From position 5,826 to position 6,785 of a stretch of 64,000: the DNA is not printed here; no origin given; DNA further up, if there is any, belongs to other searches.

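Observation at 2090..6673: Futalosine-pathway menaquinone operon headed by its own TetR regulator with a perfect operator palindrome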

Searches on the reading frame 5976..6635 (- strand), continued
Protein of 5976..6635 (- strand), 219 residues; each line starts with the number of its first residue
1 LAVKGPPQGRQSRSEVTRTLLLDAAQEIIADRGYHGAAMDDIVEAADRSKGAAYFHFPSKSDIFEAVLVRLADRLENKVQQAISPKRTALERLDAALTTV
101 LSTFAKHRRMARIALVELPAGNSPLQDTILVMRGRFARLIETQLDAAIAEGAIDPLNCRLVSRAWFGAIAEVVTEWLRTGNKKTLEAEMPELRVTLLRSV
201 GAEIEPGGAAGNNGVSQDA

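Call 19: search_protein_families(library=pfam, proteins=[L007:984-2441:+, L032:1324-3879:+, L032:3870-4712:+, L006:9581-10903:+, L031:7788-9623:+, L009:7645-9066:+, L009:9174-9863:+, L012:7203-7925:+, L012:5780-6922:+, L048:12606-13427:+], max_evalue=0.00001)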
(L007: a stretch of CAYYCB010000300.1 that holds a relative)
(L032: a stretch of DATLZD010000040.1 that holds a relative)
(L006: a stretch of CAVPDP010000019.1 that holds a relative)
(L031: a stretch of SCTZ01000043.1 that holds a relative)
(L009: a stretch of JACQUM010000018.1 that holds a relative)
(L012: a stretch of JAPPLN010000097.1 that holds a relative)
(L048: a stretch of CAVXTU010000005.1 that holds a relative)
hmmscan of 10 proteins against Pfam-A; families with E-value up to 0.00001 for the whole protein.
L007:984-2441:+ (485 aa): 1 family
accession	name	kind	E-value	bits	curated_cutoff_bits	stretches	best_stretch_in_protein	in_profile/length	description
PF00425.24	Chorismate_bind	-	3.2e-79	266.6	27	1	222-473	4-257/257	chorismate binding enzyme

L032:1324-3879:+ (851 aa): 2 families
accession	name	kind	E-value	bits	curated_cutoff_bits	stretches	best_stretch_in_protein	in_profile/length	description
PF02776.23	TPP_enzyme_N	-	2.9e-23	82.4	26.8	1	278-385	6-114/119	Thiamine pyrophosphate enzyme, N-terminal TPP binding domain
PF16582.11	TPP_enzyme_M_2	-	2.2e-08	34.6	30.1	1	485-670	39-208/208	Middle domain of thiamine pyrophosphate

L032:3870-4712:+ (280 aa): 3 families
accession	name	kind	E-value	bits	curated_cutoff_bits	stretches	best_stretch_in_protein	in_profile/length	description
PF00561.26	Abhydrolase_1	-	2.7e-30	106.2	25.8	1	21-256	1-245/245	alpha/beta hydrolase fold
PF12697.13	Abhydrolase_6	-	6.2e-24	86.3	26.3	1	23-262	1-217/217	Alpha/beta hydrolase family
PF12146.15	Hydrolase_4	-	4.7e-14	52.7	27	1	22-255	6-238/239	Serine aminopeptidase, S33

L006:9581-10903:+ (440 aa): 0 families

L031:7788-9623:+ (611 aa): 3 families
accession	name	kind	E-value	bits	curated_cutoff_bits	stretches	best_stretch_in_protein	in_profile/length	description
PF01977.22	UbiD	-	4e-77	258.5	23.3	1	139-331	8-206/206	3-octaprenyl-4-hydroxybenzoate carboxy-lyase Rift-related domain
PF20696.2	UbiD_C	-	2.9e-37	128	24.2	1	336-460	1-127/127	3-octaprenyl-4-hydroxybenzoate carboxy-lyase C-terminal domain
PF20695.2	UbiD_N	-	3.8e-23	81.8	24.3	1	28-106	1-77/78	3-octaprenyl-4-hydroxybenzoate carboxy-lyase N-terminal domain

L009:7645-9066:+ (473 aa): 4 families
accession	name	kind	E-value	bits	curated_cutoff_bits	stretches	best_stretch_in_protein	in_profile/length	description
PF09084.16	NMT1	-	1.4e-21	77.9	20.5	1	196-407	3-215/216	NMT1/THI5 like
PF13379.11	NMT1_2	-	3e-14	53.9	24.7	1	182-406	3-242/252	NMT1-like family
PF03180.19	Lipoprotein_9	-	4.2e-10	39.6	27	1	192-351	6-161/236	NlpA lipoprotein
PF12974.12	Phosphonate-bd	-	5e-06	26.5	27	1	205-346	20-164/242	ABC transporter, phosphonate, periplasmic substrate-binding protein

L009:9174-9863:+ (229 aa): 2 families
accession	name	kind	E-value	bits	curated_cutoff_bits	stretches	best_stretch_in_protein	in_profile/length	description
PF00005.33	ABC_tran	-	3e-31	109.3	25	1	2-133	9-136/137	ABC transporter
PF13304.12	AAA_21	-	1.2e-07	32.5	27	0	8-36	3-33/304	AAA domain, putative AbiEii toxin, Type IV TA system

L012:7203-7925:+ (240 aa): 0 families

L012:5780-6922:+ (380 aa): 1 family
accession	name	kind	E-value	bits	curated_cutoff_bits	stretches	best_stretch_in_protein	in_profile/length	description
PF01979.26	Amidohydro_1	-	1.7e-09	37.8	25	1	57-362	5-322/345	Amidohydrolase family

L048:12606-13427:+ (273 aa): 2 families
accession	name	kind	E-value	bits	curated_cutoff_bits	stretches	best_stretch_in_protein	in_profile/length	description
PF00378.25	ECH_1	-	1.1e-81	274.3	27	1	20-267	3-249/251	Enoyl-CoA hydratase/isomerase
PF16113.10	ECH_2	-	6.9e-21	75.5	27.2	1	24-199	2-178/335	Enoyl-CoA hydratase/isomerase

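Call 23: search_protein_families(library=ncbifam, proteins=[L040:8615-10081:+, L040:10084-11877:+, L040:12436-13257:+, L048:12606-13427:+, L048:13435-14364:+, L040:14489-15832:+, L051:8603-10078:+, L051:10221-11237:+, L006:9581-10903:+, L006:10904-12040:+], max_evalue=1e-10)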
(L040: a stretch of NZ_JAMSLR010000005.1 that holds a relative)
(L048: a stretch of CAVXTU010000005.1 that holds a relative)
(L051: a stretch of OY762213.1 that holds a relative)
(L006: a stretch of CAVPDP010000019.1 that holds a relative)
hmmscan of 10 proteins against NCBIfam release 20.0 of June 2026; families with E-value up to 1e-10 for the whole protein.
L040:8615-10081:+ (488 aa): 26 families (the best 25 are shown)
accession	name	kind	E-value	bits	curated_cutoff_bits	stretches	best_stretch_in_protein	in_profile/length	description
NF005459.0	PRK07054.1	equivalog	1.2e-129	433.4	475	1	16-486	9-457/476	isochorismate synthase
TIGR00543.1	isochor_syn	subfamily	1.8e-101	339.9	224.75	1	128-485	2-349/349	isochorismate synthase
NF005380.0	PRK06923.1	equivalog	1.1e-69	235.6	486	1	220-485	117-389/399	isochorismate synthase DhbC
TIGR01820.1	TrpE-arch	equivalog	2e-54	185.6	512.05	1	219-486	182-449/449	anthranilate synthase component I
NF011591.0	PRK15016.1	equivalog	6.9e-53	180.1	624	1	215-483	116-386/391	isochorismate synthase EntC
TIGR00564.1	trpE_most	equivalog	6.3e-50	170.5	517.7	1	224-485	193-454/455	anthranilate synthase component I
NF010086.0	PRK13571.1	equivalog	6.1e-47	160.3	693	1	219-487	225-499/510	anthranilate synthase component I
TIGR01824.1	PabB-clade2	equivalog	7.5e-46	157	408.55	1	174-479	48-353/355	aminodeoxychorismate synthase, component I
NF011588.0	PRK15012.1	equivalog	1.7e-45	155.8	488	1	222-478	167-421/431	isochorismate synthase MenF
NF010089.0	PRK13574.1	equivalog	7.9e-42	143.7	527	1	225-485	158-418/421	anthranilate synthase component I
NF006563.0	PRK09070.1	equivalog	9.9e-39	133.2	514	1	223-486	181-445/447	aminodeoxychorismate synthase component I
NF010087.0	PRK13572.1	equivalog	1e-37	129.9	580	1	224-486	172-432/435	anthranilate synthase component I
TIGR00553.1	pabB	equivalog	1.4e-37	129.6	328.4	1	229-480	77-328/329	aminodeoxychorismate synthase component I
NF005698.0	PRK07508.1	equivalog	7.3e-34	116.9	452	1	225-477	117-371/383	aminodeoxychorismate synthase component I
NF004610.0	PRK05940.1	equivalog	6.5e-33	114.2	568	1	223-486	192-460/467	anthranilate synthase component I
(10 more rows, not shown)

L040:10084-11877:+ (597 aa): 15 families
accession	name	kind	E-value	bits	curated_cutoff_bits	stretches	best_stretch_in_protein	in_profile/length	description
TIGR00173.1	menD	equivalog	3.9e-147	491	244.2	1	11-459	3-435/435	2-succinyl-5-enolpyruvyl-6-hydroxy-3-cyclohexene-1-carboxylic-acid synthase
NF004772.0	PRK06112.1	subfamily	3.6e-24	85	673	1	397-569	390-561/578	acetolactate synthase catalytic subunit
NF006052.0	PRK08199.1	subfamily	9.4e-21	73.7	539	1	13-173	13-166/559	thiamine pyrophosphate protein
NF006187.0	PRK08322.1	equivalog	5.4e-19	68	509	0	450-578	413-540/548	acetolactate synthase large subunit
NF006122.0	PRK08266.1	subfamily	3.1e-17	62.3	571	0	451-583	409-540/543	hypothetical protein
NF005485.1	PRK07092.1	equivalog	8.9e-16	57.8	493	0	449-569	401-520/523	benzoylformate decarboxylase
NF005470.0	PRK07064.1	equivalog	1.5e-15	57.3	495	0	339-566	309-528/552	thiamine pyrophosphate-binding protein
TIGR04377.1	myo_inos_iolD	equivalog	4.4e-14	52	715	0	338-581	333-588/616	3D-(3,5/4)-trihydroxycyclohexane-1,2-dione acylhydrolase (decyclizing)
NF004516.0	PRK05858.1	equivalog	1e-13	50.7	587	1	22-413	25-383/548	acetolactate synthase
NF006016.1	PRK08155.1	equivalog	1.2e-13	50.4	870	0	15-122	10-117/554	acetolactate synthase large subunit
NF005712.0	PRK07524.1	subfamily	1.6e-13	50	500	0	341-571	312-533/536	5-guanidino-2-oxopentanoate decarboxylase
TIGR00118.1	acolac_lg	equivalog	4.3e-13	48.6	538.35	0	14-173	7-158/557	biosynthetic-type acetolactate synthase large subunit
NF006378.0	PRK08617.1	equivalog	1.2e-11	43.7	510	0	14-156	14-155/556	acetolactate synthase AlsS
NF006524.0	PRK08978.1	equivalog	5.1e-11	41.5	738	0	15-149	8-141/548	acetolactate synthase 2 catalytic subunit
NF005760.0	PRK07586.1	equivalog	8.6e-11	41.5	363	0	401-565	344-512/514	acetolactate synthase large subunit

L040:12436-13257:+ (273 aa): 23 families
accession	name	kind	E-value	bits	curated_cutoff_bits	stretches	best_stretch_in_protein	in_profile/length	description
TIGR03695.1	menH_SHCHC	equivalog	6.6e-82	274.7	208.55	1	19-266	3-251/252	2-succinyl-6-hydroxy-2,4-cyclohexadiene-1-carboxylate synthase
NF008340.0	PRK11126.1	equivalog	1e-37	129.7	261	1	17-268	13-253/255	2-succinyl-6-hydroxy-2,4-cyclohexadiene-1-carboxylate synthase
NF051488.1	bifunc_PcaDC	exception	3.6e-37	128.4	390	1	15-268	7-252/375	bifunctional 3-oxoadipate enol-lactonase/4-carboxymuconolactone decarboxylase PcaDC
NF051487.1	bifunc_PcaCD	exception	9.7e-31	107.3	430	1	20-267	174-412/413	bifunctional 4-carboxymuconolactone decarboxylase/3-oxoadipate enol-lactonase PcaCD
NF011457.0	PRK14875.1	equivalog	1.4e-30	106.5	307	1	9-267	121-370/372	acetoin dehydrogenase dihydrolipoyllysine-residue acetyltransferase subunit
TIGR02427.1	protocat_pcaD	equivalog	1.8e-30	106.1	255.85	1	18-266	13-250/251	3-oxoadipate enol-lactonase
TIGR03056.1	bchO_mg_che_rel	equivalog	5.3e-27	94.5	172.55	1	5-115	13-124/278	alpha/beta fold hydrolase BchO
TIGR03611.1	RutD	equivalog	1.1e-24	87.2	238.5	1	9-268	4-257/258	pyrimidine utilization protein D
TIGR01738.1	bioH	equivalog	2e-21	76.7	206.95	1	18-265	3-244/245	pimeloyl-ACP methyl ester esterase BioH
TIGR01250.1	pro_imino_pep_2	subfamily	1.1e-19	71.2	167.65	1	16-134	23-144/288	proline iminopeptidase-family hydrolase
NF002938.0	PRK03592.1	equivalog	1.3e-19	70.6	241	1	3-142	15-149/298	haloalkane dehalogenase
NF050089.1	i_nPHAscl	equivalog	6.1e-18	64.9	300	1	18-119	18-117/288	intracellular short-chain-length polyhydroxyalkanoate depolymerase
NF045632.1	hydroxlase_HsaD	equivalog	8.2e-17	61.1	400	1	8-267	24-289/290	4,5:9,10-diseco-3-hydroxy-5,9,17-trioxoandrosta-1(10),2-diene-4-oate hydrolase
NF045945.1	ProImpepLactob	equivalog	9.7e-17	61.4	400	0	20-121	29-133/293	proline iminopeptidase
NF007954.0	PRK10673.1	equivalog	1.4e-16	60.5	399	0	21-117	19-112/255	esterase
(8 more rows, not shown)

L048:12606-13427:+ (273 aa): 66 families (the best 25 are shown)
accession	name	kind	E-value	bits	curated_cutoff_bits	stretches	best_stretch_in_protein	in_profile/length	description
NF005637.0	PRK07396.1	equivalog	6.4e-145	481.6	380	1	2-273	3-273/273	1,4-dihydroxy-2-naphthoyl-CoA synthase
TIGR01929.1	menB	equivalog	5.7e-132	439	342.7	1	11-269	1-259/259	1,4-dihydroxy-2-naphthoyl-CoA synthase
NF006186.0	PRK08321.1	equivalog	1.6e-97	326.8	378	1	6-271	15-300/302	1,4-dihydroxy-2-naphthoyl-CoA synthase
TIGR03210.1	badI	equivalog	2.4e-91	305.6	467.6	1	11-268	1-255/256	2-ketocyclohexanecarboxyl-CoA hydrolase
NF006699.0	PRK09245.1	subfamily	5e-46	157.1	354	1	14-267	5-264/266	crotonase/enoyl-CoA hydratase family protein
NF051848.1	EnCoAHydtEchA19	equivalog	2.2e-45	155.3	400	1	23-267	10-256/258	enoyl-CoA hydratase EchA19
NF004475.0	PRK05809.1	subfamily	5.7e-44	150.6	394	1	10-266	2-257/260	short-chain-enoyl-CoA hydratase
NF005802.0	PRK07657.1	equivalog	2.2e-43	148.6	363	1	12-267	3-258/260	enoyl-CoA hydratase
NF006008.0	PRK08139.1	equivalog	1.9e-41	142.3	313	1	12-267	10-264/266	enoyl-CoA hydratase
NF042430.2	EnCoAhydt_DpgD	equivalog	3.6e-40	138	400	1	22-266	6-255/258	enoyl-CoA-hydratase DpgD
NF006109.0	PRK08260.1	subfamily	4.8e-39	134.4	320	2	110-267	116-276/296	enoyl-CoA hydratase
NF004517.0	PRK05862.1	equivalog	7.1e-39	133.8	396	1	11-267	3-255/257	enoyl-CoA hydratase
NF004857.0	PRK06210.1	equivalog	1.6e-38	132.7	341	1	8-267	4-273/275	enoyl-CoA hydratase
NF004840.0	PRK06190.1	equivalog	2.5e-38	132.2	253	1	20-229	11-218/260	enoyl-CoA hydratase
NF006140.0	PRK08290.1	subfamily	3.8e-38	131.3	280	1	9-235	5-247/292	enoyl-CoA hydratase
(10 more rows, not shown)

L048:13435-14364:+ (309 aa): 10 families
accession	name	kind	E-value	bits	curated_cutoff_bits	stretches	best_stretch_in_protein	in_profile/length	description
NF004751.0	PRK06080.1-3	equivalog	2.4e-95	319.5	264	1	15-305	8-295/296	1,4-dihydroxy-2-naphthoate polyprenyltransferase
TIGR00751.1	menA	equivalog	1.6e-69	234.5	102.15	1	25-302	1-284/284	1,4-dihydroxy-2-naphthoate octaprenyltransferase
NF004750.0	PRK06080.1-2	equivalog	2.4e-64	217.6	346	1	16-305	5-300/301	1,4-dihydroxy-2-naphthoate polyprenyltransferase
NF004749.0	PRK06080.1-1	equivalog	2.2e-53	181.4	277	1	14-306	16-308/311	1,4-dihydroxy-2-naphthoate polyprenyltransferase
NF004754.0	PRK06080.1-6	equivalog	1.3e-50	172.5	522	1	16-306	8-304/308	1,4-dihydroxy-2-naphthoate polyprenyltransferase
TIGR02235.1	menA_cyano-plnt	equivalog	4.8e-33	114.7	225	1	20-304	2-284/285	2-carboxy-1,4-naphthoquinone phytyltransferase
NF004753.0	PRK06080.1-5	equivalog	8.6e-33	113.8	555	1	19-306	14-306/312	1,4-dihydroxy-2-naphthoate polyprenyltransferase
NF009926.0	PRK13387.1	equivalog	9.1e-31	107.1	316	1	22-306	8-314/317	1,4-dihydroxy-2-naphthoate polyprenyltransferase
NF004617.0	PRK05951.1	equivalog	1.4e-27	96.7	239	1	55-275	53-273/306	prenyltransferase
NF004752.0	PRK06080.1-4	subfamily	5.6e-17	62.3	289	1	31-266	17-260/300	1,4-dihydroxy-2-naphthoate polyprenyltransferase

L040:14489-15832:+ (447 aa): 15 families
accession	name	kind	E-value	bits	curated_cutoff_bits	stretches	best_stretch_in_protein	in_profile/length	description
NF006367.0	PRK08591.1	subfamily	9.5e-176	584.9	597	1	4-442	2-443/451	acetyl-CoA carboxylase biotin carboxylase subunit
NF006406.0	PRK08654.1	equivalog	5.7e-175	582.6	739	1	3-441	1-441/499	acetyl-CoA carboxylase biotin carboxylase subunit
TIGR00514.1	accC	equivalog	3.8e-165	550.1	626.5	1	4-442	2-443/449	acetyl-CoA carboxylase biotin carboxylase subunit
NF009554.0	PRK12999.1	equivalog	5.4e-164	547.8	965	1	4-441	5-453/1147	pyruvate carboxylase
NF009471.0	PRK12833.1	equivalog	7.6e-162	539.1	686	1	5-441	6-445/467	acetyl-CoA carboxylase biotin carboxylase subunit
TIGR02712.1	urea_carbox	equivalog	1.1e-161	540.1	1303.85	1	4-441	1-440/1201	urea carboxylase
NF004085.0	PRK05586.1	equivalog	2.3e-156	521.2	723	1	4-442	2-443/448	acetyl-CoA carboxylase biotin carboxylase subunit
NF005525.0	PRK07178.1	equivalog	9.5e-148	492.7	768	1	4-441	2-440/471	acetyl-CoA carboxylase biotin carboxylase subunit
TIGR01235.1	pyruv_carbox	equivalog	1.2e-146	490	1114.45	1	6-440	1-448/1143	pyruvate carboxylase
NF006286.0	PRK08462.1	equivalog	3.5e-144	481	740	1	5-442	5-443/445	acetyl-CoA carboxylase biotin carboxylase subunit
NF006287.0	PRK08463.1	equivalog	6.4e-136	453.9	775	1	4-441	2-442/479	acetyl-CoA carboxylase subunit A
TIGR01205.1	D_ala_D_alaTIGR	subfamily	1.3e-11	44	245.65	1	103-293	92-285/318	D-alanine--D-alanine ligase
TIGR01369.1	CPSaseII_lrg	equivalog_domain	3.5e-11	41.5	1027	1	93-333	645-879/1052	carbamoyl-phosphate synthase (glutamine-hydrolyzing) large subunit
NF004679.0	PRK06019.1-5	equivalog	4e-11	42.4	326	1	104-326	86-299/376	5-(carboxyamino)imidazole ribonucleotide synthase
NF002378.0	PRK01372.1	subfamily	5.3e-11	41.8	243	1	118-293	101-269/305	D-alanine--D-alanine ligase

L051:8603-10078:+ (491 aa): 7 families
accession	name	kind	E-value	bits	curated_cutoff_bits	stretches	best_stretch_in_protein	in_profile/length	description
TIGR03701.1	mena_SCO4490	equivalog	5.5e-185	615.2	495.9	1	10-449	1-433/433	menaquinone biosynthesis decarboxylase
TIGR00148.1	TIGR00148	subfamily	2.7e-145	484.4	244.85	1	10-457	3-438/438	UbiD family decarboxylase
NF008175.0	PRK10922.1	equivalog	1.3e-129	432.9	788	1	3-491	4-490/497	4-hydroxy-3-polyprenylbenzoate decarboxylase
NF041204.1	VdcC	exception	1.2e-81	274.6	650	1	5-461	1-442/467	non-oxidative hydroxyarylic acid decarboxylases subunit C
TIGR02724.1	phenyl_P_beta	equivalog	4.6e-56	190.1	468.95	1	7-491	2-471/472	phenylphosphate carboxylase subunit beta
NF041219.1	BagN_FevL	exception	1.3e-47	162.5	1000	1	3-423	15-434/502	bagremycin/ferroverdin biosynthesis UbiD family decarboxylase BagN/FevL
TIGR02723.1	phenyl_P_alpha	equivalog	7.7e-43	146.8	564.6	1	9-428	11-411/485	phenylphosphate carboxylase subunit alpha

L051:10221-11237:+ (338 aa): 0 families

L006:9581-10903:+ (440 aa): 1 family
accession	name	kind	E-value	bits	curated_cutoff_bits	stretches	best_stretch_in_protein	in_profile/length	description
NF045502.1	variant_rSAM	domain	4.1e-50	170.7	125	1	20-381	4-335/357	radical SAM protein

L006:10904-12040:+ (378 aa): 9 families
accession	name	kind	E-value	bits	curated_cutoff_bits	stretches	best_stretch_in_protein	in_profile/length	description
TIGR03699.1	menaquin_MqnC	equivalog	2e-134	447.8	428.1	1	30-374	2-342/342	cyclic dehypoxanthinyl futalosine synthase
NF006277.0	PRK08445.1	equivalog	1.4e-111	372.7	576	1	30-377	3-348/348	dehypoxanthine futalosine cyclase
TIGR00423.1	TIGR00423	subfamily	6.5e-100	334.4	260.25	1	65-374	1-310/310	CofH family radical SAM protein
TIGR03700.1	mena_SCO4494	equivalog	8.1e-92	307.8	434.55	1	23-373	3-350/351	aminofutalosine synthase MqnE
NF005609.0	PRK07360.1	equivalog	3.9e-89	299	426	1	16-375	6-369/374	7,8-didemethyl-8-hydroxy-5-deazariboflavin synthase subunit CofH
TIGR03551.1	F420_cofH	equivalog_domain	4.3e-88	295.5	374.1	1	37-373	7-344/345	5-amino-6-(D-ribitylamino)uracil--L-tyrosine 4-hydroxyphenyl transferase CofH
NF006687.0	PRK09234.1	equivalog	8.1e-75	252.5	1018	1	31-374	492-837/849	bifunctional FO biosynthesis protein CofGH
NF006276.0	PRK08444.1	equivalog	1.4e-65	221.6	560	1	20-377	2-353/353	aminofutalosine synthase MqnE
NF004580.0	PRK05926.1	equivalog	2.6e-56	191.4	583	1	20-370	17-368/370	hypothetical protein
